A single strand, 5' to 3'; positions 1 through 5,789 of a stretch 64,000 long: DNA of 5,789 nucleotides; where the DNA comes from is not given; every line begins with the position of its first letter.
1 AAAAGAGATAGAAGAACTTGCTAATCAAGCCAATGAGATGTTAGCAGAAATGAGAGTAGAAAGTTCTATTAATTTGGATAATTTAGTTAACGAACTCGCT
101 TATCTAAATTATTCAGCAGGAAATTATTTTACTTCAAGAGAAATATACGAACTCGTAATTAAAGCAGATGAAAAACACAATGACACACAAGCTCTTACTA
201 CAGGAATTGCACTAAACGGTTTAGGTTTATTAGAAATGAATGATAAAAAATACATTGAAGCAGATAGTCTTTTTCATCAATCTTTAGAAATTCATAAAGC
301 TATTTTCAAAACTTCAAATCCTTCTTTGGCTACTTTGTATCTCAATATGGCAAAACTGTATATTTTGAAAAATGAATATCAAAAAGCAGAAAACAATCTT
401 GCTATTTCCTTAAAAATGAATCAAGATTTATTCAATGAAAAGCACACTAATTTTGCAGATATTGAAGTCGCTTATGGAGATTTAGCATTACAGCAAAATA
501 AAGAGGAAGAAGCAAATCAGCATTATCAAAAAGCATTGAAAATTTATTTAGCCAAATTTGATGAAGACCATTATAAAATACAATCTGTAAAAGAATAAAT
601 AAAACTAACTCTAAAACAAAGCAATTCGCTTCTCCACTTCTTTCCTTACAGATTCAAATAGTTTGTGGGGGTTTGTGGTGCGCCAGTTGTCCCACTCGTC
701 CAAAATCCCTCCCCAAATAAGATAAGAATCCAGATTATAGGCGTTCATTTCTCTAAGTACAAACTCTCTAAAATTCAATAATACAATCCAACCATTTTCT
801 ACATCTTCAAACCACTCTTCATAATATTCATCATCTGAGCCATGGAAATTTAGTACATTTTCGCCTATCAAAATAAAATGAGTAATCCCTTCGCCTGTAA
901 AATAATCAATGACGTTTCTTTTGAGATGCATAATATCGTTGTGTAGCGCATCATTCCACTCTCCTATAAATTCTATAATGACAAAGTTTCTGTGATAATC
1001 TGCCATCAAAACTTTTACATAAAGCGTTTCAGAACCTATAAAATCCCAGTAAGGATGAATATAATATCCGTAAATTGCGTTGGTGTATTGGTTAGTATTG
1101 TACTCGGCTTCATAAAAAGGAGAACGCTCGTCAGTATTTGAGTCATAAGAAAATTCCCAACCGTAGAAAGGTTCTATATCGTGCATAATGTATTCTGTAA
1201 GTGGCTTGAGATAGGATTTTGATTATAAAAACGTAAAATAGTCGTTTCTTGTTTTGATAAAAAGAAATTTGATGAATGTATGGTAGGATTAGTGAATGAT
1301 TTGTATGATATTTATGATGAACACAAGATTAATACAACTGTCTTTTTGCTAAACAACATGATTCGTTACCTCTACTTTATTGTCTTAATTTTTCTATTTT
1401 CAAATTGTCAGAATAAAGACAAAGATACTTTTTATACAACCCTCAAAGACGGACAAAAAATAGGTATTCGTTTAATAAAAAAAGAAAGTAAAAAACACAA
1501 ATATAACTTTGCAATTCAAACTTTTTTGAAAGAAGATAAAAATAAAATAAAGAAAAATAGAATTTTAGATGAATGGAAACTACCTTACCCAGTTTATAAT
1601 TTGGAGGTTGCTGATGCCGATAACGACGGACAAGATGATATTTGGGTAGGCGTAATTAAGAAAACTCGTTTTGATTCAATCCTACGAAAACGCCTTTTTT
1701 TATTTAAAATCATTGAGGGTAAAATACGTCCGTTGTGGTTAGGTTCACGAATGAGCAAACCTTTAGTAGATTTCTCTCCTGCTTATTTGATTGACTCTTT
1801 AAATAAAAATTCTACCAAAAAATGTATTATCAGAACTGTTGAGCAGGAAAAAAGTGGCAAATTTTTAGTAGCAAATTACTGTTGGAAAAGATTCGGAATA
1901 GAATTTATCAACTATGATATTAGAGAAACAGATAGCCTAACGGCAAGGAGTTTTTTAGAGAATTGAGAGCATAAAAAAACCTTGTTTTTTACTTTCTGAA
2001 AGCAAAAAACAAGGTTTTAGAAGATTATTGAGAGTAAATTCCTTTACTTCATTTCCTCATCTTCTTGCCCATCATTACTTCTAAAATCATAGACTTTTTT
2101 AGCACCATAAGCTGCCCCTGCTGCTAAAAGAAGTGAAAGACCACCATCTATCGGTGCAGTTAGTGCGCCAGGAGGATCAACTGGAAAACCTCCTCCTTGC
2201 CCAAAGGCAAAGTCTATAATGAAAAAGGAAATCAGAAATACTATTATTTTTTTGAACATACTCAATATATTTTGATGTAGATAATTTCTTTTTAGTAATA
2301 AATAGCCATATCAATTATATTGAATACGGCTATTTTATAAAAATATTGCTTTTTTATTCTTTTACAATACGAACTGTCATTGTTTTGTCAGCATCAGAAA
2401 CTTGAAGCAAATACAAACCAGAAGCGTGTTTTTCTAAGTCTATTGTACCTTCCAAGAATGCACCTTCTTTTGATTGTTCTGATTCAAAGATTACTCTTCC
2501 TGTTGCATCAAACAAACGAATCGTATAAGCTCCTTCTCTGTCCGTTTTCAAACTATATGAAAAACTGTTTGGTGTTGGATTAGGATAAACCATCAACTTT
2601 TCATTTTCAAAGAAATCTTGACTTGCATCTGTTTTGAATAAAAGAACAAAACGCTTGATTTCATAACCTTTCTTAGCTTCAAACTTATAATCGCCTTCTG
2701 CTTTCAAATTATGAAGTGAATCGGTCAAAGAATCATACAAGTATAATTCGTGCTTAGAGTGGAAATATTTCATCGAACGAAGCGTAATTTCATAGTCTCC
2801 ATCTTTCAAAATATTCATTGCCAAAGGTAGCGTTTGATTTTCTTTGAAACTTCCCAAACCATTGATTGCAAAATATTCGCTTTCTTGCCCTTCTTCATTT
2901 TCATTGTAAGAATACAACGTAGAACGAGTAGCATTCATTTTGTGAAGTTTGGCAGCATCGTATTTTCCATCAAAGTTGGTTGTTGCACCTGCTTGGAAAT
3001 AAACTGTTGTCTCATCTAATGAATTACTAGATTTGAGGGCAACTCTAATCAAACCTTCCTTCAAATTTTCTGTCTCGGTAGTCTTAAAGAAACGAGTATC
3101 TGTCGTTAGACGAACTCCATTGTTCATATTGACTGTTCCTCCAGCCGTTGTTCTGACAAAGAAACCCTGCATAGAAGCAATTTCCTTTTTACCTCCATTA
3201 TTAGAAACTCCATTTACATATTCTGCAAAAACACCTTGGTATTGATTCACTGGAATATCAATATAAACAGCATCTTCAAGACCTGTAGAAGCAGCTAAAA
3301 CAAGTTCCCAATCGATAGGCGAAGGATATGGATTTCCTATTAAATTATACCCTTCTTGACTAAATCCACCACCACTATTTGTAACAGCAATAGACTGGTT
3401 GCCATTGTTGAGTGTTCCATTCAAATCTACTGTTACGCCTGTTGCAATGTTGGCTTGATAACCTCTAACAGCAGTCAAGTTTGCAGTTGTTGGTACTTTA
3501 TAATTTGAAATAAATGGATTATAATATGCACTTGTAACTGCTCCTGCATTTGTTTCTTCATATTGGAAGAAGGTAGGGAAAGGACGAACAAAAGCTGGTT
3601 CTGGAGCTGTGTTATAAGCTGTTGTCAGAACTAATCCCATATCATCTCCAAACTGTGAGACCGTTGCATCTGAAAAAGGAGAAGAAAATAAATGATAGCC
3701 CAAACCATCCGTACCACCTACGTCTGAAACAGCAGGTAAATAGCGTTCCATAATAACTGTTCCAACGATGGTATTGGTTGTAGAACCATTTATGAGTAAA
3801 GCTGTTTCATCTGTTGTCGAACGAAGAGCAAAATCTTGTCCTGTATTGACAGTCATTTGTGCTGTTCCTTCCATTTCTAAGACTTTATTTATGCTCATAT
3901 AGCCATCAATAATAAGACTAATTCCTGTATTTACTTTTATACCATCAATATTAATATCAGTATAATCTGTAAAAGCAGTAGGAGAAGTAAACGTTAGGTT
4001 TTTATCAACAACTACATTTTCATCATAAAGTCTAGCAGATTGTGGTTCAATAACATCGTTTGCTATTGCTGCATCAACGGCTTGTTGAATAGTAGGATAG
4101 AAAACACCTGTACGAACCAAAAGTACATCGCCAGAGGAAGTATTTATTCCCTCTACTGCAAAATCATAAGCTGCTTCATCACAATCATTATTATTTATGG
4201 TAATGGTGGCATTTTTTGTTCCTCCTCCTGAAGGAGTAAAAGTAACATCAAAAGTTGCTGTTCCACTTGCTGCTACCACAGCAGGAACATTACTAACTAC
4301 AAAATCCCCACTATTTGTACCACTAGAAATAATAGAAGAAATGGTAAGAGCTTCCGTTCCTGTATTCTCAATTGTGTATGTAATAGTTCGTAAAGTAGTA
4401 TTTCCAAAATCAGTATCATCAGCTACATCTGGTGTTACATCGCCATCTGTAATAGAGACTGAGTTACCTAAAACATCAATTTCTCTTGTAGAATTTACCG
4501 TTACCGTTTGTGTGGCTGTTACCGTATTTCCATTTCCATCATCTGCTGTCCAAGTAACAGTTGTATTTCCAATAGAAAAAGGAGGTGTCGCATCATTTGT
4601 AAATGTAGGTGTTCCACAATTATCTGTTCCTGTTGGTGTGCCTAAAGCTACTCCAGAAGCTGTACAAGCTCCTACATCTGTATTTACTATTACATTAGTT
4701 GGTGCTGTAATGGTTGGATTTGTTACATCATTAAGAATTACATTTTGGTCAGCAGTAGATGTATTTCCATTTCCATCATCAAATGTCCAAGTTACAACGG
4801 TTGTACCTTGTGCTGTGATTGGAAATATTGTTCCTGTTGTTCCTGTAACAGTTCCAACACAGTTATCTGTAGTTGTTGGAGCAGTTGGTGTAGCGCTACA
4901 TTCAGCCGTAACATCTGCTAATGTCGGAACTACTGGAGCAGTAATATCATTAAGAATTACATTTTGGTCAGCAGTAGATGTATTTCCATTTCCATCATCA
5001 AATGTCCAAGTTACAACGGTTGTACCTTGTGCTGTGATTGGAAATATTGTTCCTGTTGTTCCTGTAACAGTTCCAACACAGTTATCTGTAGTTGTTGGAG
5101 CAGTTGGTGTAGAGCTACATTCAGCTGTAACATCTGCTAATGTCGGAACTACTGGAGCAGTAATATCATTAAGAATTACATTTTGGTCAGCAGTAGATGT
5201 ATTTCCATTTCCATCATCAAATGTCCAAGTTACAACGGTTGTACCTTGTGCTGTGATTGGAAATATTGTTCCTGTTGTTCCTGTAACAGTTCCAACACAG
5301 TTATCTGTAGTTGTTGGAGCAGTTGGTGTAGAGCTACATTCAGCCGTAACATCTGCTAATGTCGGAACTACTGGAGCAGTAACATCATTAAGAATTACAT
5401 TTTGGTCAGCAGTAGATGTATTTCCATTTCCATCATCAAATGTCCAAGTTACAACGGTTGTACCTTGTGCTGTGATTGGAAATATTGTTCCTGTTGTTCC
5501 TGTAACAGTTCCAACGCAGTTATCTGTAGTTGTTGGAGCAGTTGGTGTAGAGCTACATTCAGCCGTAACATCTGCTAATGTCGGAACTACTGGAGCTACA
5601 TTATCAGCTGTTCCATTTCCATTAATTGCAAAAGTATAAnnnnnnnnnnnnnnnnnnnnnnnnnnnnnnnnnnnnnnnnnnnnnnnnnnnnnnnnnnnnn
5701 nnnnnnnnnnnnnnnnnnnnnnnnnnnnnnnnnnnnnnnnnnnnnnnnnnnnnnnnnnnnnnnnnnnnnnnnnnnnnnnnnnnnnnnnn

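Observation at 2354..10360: Giant T9SS adhesin with four near-identical 219-bp tandem HYR-like repeats: a candidate recombinational length-variation hotspot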

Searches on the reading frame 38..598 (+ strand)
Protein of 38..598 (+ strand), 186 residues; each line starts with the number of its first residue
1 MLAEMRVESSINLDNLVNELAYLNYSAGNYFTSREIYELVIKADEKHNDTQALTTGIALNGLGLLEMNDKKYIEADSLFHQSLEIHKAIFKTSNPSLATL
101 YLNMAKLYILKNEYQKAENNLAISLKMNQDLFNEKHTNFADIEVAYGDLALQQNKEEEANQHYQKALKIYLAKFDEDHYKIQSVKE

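Call 32: search_protein_families(library=pfam, proteins=[window:38-598:+], max_evalue=1)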
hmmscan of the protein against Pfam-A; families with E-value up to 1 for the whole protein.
window:38-598:+ (186 aa): 16 families
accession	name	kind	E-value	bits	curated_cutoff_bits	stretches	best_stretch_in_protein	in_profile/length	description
PF13424.12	TPR_12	-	2.1e-18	66.7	30.1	3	56-127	3-74/77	Tetratricopeptide repeat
PF13374.12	TPR_10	-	5e-13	49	27.5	3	58-95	4-41/42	Tetratricopeptide repeat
PF07719.23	TPR_2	-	4.5e-09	36.2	27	3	145-170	6-31/34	Tetratricopeptide repeat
PF17874.7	TPR_MalT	-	3.3e-06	27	45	1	23-169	49-190/336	MalT-like TPR region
PF24885.1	TPR_NPHP3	-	1.8e-05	24.7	100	1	58-130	143-215/239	Nephrocystin-3 TPR domain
PF14559.12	TPR_19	-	0.00065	20.4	25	1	71-122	6-49/68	Tetratricopeptide repeat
PF13181.12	TPR_8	-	0.00083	19.8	25.7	2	146-169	7-30/34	Tetratricopeptide repeat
PF00515.34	TPR_1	-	0.0011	19.1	27.8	1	99-127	2-30/34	Tetratricopeptide repeat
PF13176.12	TPR_7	-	0.03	14.8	27.9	0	101-119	2-20/36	Tetratricopeptide repeat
PF13414.12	TPR_11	-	0.032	14.3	26.8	1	147-169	1-23/42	TPR repeat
PF09976.15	TPR_21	-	0.033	14.4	25.5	1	84-168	98-174/193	Tetratricopeptide repeat-like domain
PF13174.12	TPR_6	-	0.043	14.9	26.3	0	147-170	7-30/33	Tetratricopeptide repeat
PF13432.12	TPR_16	-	0.092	13.7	32.7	1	104-169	3-60/65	Tetratricopeptide repeat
PF11846.14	Wzy_C_2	-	0.11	12.9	28.5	0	148-174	154-180/191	Virulence factor membrane-bound polymerase, C-terminal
PF25068.1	ARM_TT21_4th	-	0.22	12.2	30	0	129-167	115-153/153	Tetratricopeptide repeat protein 21 forth ARM domain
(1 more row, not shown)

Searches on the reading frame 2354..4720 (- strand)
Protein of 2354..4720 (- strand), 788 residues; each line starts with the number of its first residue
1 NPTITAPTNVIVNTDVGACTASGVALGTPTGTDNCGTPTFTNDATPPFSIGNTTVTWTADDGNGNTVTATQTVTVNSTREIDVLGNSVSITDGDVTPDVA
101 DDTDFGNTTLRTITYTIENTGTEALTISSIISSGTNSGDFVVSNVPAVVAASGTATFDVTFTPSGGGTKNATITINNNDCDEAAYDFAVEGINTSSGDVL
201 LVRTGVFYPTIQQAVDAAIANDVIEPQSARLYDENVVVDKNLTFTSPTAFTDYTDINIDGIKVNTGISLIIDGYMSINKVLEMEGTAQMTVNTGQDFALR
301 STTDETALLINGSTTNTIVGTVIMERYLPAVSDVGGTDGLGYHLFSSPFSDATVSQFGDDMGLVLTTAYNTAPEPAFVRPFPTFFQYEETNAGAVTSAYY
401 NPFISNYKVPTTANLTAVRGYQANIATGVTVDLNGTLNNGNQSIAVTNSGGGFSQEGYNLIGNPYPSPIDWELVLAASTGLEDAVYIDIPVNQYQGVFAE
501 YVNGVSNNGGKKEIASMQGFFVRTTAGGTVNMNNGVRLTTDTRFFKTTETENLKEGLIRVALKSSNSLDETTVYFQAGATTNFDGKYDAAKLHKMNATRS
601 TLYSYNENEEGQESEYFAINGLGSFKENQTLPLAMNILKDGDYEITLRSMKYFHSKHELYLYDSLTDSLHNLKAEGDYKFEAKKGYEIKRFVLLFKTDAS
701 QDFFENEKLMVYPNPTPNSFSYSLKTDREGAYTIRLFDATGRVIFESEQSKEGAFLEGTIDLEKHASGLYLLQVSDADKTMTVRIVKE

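Call 9: find_related_loci(query=window:2354-4720:-, collection=genome_contigs, flank=10000)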
Query window:2354-4720:- (788 aa) in genome_contigs; peptide patterns used: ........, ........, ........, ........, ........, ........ (x = any residue, [..] = any of these).
135 stretches matched a pattern; 67 encode a relative of the query (tblastn E <= 1e-3); 63 distinct loci.
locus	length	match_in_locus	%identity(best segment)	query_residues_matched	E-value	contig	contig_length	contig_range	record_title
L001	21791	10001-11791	77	194-788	0e+0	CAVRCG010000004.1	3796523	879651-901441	MAG: uncultured Cytophagales bacterium isolate MFD03250.bin.2.105 genome assembly, contig: contig_5879, whole genome sho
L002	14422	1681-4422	57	1-788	0e+0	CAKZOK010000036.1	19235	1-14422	MAG TPA_asm: uncultured Cytophagales bacterium isolate ERR2094166_bin.133_CONCOCT_v1.1_MAG genome assembly, contig: ERZ6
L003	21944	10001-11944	65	136-788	0e+0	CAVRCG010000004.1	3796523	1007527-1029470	MAG: uncultured Cytophagales bacterium isolate MFD03250.bin.2.105 genome assembly, contig: contig_5879, whole genome sho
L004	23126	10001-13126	64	1-788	0e+0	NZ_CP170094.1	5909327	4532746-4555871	Bernardetia sp. OM2101 chromosome, complete genome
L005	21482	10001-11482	63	1-192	8e-62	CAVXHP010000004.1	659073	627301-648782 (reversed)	MAG: uncultured Cytophagales bacterium isolate MFD03250.bin.2.91 genome assembly, contig: contig_18546, whole genome sho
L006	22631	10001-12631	64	2-194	7e-62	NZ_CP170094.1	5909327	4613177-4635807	Bernardetia sp. OM2101 chromosome, complete genome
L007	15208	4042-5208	63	2-195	2e-60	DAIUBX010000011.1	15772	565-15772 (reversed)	MAG TPA_asm: Bernardetia sp. isolate CTOTU7301 NODE_4570_length_15772_cov_3.515747, whole genome shotgun sequence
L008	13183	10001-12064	32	68-785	7e-58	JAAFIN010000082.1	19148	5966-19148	MAG: Cytophagales bacterium isolate bin16.concoct.ball.085 WN_Cytophagales_8_scaffold_82, whole genome shotgun sequence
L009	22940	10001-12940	54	1-201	2e-48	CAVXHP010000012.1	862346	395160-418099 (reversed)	MAG: uncultured Cytophagales bacterium isolate MFD03250.bin.2.91 genome assembly, contig: contig_3359, whole genome shot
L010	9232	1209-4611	52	1-787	2e-47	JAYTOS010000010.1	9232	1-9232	MAG: Bacteroidota bacterium isolate GFS_4189 GFS_4189_9, whole genome shotgun sequence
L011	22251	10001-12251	68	1-269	3e-58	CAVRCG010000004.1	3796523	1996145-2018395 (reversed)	MAG: uncultured Cytophagales bacterium isolate MFD03250.bin.2.105 genome assembly, contig: contig_5879, whole genome sho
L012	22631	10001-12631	50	2-224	4e-41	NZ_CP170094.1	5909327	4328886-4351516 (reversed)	Bernardetia sp. OM2101 chromosome, complete genome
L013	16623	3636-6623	42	1-260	9e-30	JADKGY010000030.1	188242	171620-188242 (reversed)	MAG: Candidatus Opimibacter skivensis isolate Ribe_18-Q3-R11-54_MAXAC.273 tig00277523-10-1882620, whole genome shotgun s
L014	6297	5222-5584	56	79-194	5e-29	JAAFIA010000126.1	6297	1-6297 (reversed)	MAG: Bacteroidetes bacterium isolate bin17.concoct.ball.095 WN_Bacteroidetes_4_scaffold_126, whole genome shotgun sequen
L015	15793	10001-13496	38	1-195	2e-27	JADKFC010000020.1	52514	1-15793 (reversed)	MAG: Saprospiraceae bacterium isolate Rand_18-Q3-R56-63_BATAC.6 tig00014457-10-524460, whole genome shotgun sequence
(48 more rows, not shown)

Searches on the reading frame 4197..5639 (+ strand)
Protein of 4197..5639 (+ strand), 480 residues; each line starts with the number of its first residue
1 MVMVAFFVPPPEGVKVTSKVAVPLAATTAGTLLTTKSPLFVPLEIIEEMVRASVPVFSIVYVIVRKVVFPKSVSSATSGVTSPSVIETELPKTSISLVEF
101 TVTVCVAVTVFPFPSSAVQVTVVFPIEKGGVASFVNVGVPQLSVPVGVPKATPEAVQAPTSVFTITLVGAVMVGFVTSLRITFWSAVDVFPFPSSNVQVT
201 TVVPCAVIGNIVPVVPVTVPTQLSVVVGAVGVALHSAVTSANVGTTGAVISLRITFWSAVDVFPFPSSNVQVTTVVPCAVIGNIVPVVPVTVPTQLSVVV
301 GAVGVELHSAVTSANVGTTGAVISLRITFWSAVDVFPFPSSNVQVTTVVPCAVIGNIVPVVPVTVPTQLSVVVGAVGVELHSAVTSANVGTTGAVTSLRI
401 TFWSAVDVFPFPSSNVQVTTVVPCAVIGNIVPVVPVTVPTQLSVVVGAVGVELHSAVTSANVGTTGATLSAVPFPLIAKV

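Call 32: search_protein_families(library=pfam, proteins=[window:4197-5639:+], max_evalue=1)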
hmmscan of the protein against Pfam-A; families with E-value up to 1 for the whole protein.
window:4197-5639:+ (480 aa): 2 families
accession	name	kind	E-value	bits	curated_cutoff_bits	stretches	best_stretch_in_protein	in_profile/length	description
PF13886.12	TM7S3_TM198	-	0.26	11.4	29.2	0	164-238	22-91/199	TM7S3/TM198-like domain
PF18872.5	Daz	-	0.44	11.1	27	0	113-121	2-10/21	Daz repeat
